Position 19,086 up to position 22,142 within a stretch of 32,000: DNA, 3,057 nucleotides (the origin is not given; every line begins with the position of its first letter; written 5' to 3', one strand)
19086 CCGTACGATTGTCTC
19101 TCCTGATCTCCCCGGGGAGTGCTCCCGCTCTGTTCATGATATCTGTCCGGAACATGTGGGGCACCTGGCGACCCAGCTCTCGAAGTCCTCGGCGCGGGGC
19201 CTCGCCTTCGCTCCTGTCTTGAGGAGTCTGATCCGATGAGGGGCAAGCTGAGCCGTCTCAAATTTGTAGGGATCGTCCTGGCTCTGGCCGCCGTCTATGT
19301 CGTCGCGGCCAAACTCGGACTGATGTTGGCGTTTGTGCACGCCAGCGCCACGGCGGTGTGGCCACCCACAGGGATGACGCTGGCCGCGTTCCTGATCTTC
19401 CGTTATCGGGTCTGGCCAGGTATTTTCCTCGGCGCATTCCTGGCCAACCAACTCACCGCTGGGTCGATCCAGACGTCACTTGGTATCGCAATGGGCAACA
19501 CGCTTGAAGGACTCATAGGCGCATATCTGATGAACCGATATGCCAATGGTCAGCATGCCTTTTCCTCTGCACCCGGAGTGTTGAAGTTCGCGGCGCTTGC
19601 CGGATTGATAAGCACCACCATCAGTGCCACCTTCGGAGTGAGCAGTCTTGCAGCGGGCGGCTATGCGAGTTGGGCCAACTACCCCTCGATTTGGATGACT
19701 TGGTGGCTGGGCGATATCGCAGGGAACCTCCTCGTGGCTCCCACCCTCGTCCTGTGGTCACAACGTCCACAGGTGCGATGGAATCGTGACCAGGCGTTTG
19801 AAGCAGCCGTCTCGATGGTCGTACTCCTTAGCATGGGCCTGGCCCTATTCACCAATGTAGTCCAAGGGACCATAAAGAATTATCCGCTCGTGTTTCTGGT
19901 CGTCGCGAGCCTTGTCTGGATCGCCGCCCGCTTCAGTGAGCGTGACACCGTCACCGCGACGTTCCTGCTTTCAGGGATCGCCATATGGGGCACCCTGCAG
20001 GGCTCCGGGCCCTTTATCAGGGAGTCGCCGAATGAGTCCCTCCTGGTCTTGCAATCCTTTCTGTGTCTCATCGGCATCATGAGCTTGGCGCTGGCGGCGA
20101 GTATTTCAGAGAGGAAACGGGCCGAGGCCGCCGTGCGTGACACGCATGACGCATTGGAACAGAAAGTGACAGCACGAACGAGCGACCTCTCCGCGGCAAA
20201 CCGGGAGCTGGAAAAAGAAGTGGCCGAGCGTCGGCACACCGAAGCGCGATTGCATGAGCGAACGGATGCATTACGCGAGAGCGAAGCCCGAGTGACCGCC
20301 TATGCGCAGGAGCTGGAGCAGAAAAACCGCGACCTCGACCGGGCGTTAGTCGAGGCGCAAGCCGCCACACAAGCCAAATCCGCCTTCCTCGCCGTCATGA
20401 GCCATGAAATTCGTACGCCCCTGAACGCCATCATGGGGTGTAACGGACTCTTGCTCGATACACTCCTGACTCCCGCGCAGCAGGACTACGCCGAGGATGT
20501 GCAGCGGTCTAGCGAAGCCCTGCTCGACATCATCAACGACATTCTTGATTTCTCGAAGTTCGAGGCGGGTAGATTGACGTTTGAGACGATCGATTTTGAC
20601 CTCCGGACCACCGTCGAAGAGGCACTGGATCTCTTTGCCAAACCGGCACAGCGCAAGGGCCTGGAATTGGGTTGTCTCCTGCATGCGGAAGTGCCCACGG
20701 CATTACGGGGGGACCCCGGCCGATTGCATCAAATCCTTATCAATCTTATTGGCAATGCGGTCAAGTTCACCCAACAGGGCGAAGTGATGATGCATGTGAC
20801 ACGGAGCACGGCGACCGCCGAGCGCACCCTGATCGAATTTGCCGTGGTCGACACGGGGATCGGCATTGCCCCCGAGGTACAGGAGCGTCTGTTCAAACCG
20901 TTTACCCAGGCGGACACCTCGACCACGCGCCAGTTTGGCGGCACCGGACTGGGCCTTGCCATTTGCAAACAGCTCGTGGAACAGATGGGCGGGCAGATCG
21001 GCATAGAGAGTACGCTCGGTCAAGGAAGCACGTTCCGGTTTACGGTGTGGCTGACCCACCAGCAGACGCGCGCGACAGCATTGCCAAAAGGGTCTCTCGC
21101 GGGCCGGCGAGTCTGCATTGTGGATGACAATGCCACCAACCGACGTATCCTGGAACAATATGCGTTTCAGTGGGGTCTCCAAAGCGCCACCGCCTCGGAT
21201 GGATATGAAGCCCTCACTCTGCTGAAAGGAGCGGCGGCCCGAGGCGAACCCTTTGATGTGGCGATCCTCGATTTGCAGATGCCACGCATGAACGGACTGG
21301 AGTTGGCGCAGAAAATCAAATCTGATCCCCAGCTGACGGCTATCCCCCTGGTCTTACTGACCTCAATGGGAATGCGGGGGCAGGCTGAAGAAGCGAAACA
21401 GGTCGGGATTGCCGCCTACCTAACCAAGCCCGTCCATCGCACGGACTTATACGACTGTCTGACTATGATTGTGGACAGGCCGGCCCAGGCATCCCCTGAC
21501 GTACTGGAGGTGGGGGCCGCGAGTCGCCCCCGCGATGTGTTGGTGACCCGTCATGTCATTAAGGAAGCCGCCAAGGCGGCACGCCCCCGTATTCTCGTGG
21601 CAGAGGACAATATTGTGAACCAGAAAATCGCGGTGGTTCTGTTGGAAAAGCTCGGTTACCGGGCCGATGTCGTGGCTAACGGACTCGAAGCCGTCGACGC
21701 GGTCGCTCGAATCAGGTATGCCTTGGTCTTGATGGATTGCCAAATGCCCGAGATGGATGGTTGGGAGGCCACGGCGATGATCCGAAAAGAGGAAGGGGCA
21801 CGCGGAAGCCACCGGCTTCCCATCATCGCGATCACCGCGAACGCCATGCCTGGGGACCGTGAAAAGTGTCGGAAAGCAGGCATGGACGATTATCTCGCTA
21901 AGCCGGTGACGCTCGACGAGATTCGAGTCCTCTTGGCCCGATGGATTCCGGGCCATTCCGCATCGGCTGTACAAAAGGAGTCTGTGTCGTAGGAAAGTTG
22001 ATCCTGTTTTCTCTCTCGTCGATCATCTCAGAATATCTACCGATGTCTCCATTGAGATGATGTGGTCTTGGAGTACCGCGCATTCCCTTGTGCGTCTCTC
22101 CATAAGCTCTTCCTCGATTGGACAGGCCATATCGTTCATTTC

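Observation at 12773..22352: Two 45-bp direct repeats that are tRNA-Lys(UUU) 3' halves bracket a 9.5-kb integrase-less island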

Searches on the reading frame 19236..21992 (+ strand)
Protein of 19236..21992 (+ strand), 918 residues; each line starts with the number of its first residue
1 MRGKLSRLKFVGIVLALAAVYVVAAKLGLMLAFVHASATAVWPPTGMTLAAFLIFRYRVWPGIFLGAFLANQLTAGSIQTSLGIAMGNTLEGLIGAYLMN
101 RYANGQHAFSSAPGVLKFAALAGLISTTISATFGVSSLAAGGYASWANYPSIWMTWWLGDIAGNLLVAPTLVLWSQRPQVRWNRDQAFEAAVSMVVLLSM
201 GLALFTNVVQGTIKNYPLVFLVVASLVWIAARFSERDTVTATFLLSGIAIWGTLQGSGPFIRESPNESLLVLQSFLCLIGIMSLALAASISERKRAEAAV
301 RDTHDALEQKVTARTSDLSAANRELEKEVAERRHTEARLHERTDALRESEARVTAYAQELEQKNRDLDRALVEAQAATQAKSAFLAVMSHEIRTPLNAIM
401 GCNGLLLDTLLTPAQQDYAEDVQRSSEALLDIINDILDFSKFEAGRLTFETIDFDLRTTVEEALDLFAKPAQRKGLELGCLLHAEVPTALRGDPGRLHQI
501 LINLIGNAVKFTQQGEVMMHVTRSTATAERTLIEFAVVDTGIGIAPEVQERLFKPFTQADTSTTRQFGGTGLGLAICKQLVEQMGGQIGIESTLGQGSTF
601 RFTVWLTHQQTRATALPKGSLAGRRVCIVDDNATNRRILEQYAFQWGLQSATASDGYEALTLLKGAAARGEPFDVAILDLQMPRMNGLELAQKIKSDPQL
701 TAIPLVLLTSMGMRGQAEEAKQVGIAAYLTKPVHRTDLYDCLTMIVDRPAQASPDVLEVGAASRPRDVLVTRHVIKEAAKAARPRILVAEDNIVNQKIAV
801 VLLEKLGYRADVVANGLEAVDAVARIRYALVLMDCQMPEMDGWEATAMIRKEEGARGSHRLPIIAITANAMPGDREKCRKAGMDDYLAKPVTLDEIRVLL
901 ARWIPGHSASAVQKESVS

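Call 10: search_protein_families(library=pfam, proteins=[window:19236-21992:+], max_evalue=0.01)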
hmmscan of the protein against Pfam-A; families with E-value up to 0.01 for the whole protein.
window:19236-21992:+ (918 aa): 4 families
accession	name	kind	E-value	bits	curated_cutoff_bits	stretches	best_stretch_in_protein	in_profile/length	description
PF05231.19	MASE1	-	5.9e-49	167.2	29.8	1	15-294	3-299/299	MASE1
PF00072.30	Response_reg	-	4.4e-48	162.5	30.2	2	786-898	1-108/111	Response regulator receiver domain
PF02518.31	HATPase_c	-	3.4e-30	105.2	26.4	1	492-606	1-109/111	Histidine kinase-, DNA gyrase B-, and HSP90-like ATPase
PF00512.31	HisKA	-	4.4e-20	71.9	26.9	1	380-445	1-66/66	His Kinase A (phospho-acceptor) domain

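Call 44: find_related_loci(query=window:19236-21992:+, collection=genome_contigs, flank=6000)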
Query window:19236-21992:+ (918 aa) in genome_contigs; peptide patterns used: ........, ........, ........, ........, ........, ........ (x = any residue, [..] = any of these).
600 stretches matched a pattern (row limit reached: there are more); 598 encode a relative of the query (tblastn E <= 1e-3); the best 80 are kept; 80 distinct loci.
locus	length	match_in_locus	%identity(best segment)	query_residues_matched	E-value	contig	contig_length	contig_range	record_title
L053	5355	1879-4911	78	347-917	0e+0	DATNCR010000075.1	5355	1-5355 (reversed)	MAG TPA_asm: Nitrospiraceae bacterium isolate SMAG_U11219 k141_3366046, whole genome shotgun sequence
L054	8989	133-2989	67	349-905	0e+0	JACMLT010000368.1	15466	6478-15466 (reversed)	MAG: Nitrospiraceae bacterium isolate ES-bin-41 ES-bin-41-contig-k141_13632861, whole genome shotgun sequence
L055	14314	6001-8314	55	345-914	0e+0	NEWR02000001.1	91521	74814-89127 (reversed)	MAG: Nitrospira sp. CG24C Nitrospira_sp_RSF10_CG24_C_1, whole genome shotgun sequence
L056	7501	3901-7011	55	359-909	0e+0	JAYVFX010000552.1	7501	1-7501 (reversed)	MAG: Deltaproteobacteria bacterium isolate GL45_Down_concoct_107 GL45_Down_concoct_107_551, whole genome shotgun sequenc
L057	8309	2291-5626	49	285-905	0e+0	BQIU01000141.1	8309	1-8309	MAG: Nitrospirales bacterium NPIRA01 DNA, sequence141, whole genome shotgun sequence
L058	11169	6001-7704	54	345-905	0e+0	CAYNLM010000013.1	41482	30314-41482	MAG TPA_asm: uncultured Nitrospira sp. isolate SRP093762_co1_58 genome assembly, contig: NODE_585_length_41482_cov_8.762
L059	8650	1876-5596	54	339-904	0e+0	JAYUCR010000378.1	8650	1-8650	MAG: Acidobacteriota bacterium isolate GFS_6995 GFS_6995_377, whole genome shotgun sequence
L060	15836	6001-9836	55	354-904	0e+0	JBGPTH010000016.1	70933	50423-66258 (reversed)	MAG: Nitrospiria bacterium isolate OBJ1_062018_110_73 k141_2649148_length_70933_cov_17.6114, whole genome shotgun sequen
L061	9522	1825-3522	53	347-910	0e+0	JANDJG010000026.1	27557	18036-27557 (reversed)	MAG: Nitrospira sp. isolate JZ-4_Bin198 NODE_5166_length_27557_cov_25.466861, whole genome shotgun sequence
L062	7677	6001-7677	56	347-888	0e+0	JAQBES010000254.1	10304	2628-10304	MAG: Nitrospirota bacterium isolate MAG_433_bin-01 433_bin-01_ctg-254, whole genome shotgun sequence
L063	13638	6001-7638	54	359-904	0e+0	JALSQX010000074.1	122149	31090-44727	MAG: Blastocatellia bacterium isolate 356-308_maxbin2_scaf2bin.121 356-308_scaffold_65_c1, whole genome shotgun sequence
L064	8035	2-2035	72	527-918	0e+0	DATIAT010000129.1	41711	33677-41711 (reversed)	MAG TPA_asm: Nitrospiraceae bacterium isolate SMAG_U16271 k141_1622805, whole genome shotgun sequence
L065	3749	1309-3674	52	352-912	0e+0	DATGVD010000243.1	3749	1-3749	MAG TPA_asm: Pyrinomonadaceae bacterium isolate SMAG_U10547 k141_443087, whole genome shotgun sequence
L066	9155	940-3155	55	344-904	1e-180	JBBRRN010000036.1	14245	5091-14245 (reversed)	MAG: Nitrospirales bacterium isolate Ls1-X1 LS1_sbin.5_K_1543995_L_14245_cov_11.0000, whole genome shotgun sequence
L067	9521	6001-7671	53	374-904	4e-179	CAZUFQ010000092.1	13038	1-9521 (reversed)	MAG TPA_asm: uncultured Enterobacteriaceae bacterium isolate binchicken_co185_61 genome assembly, contig: NODE_7398_leng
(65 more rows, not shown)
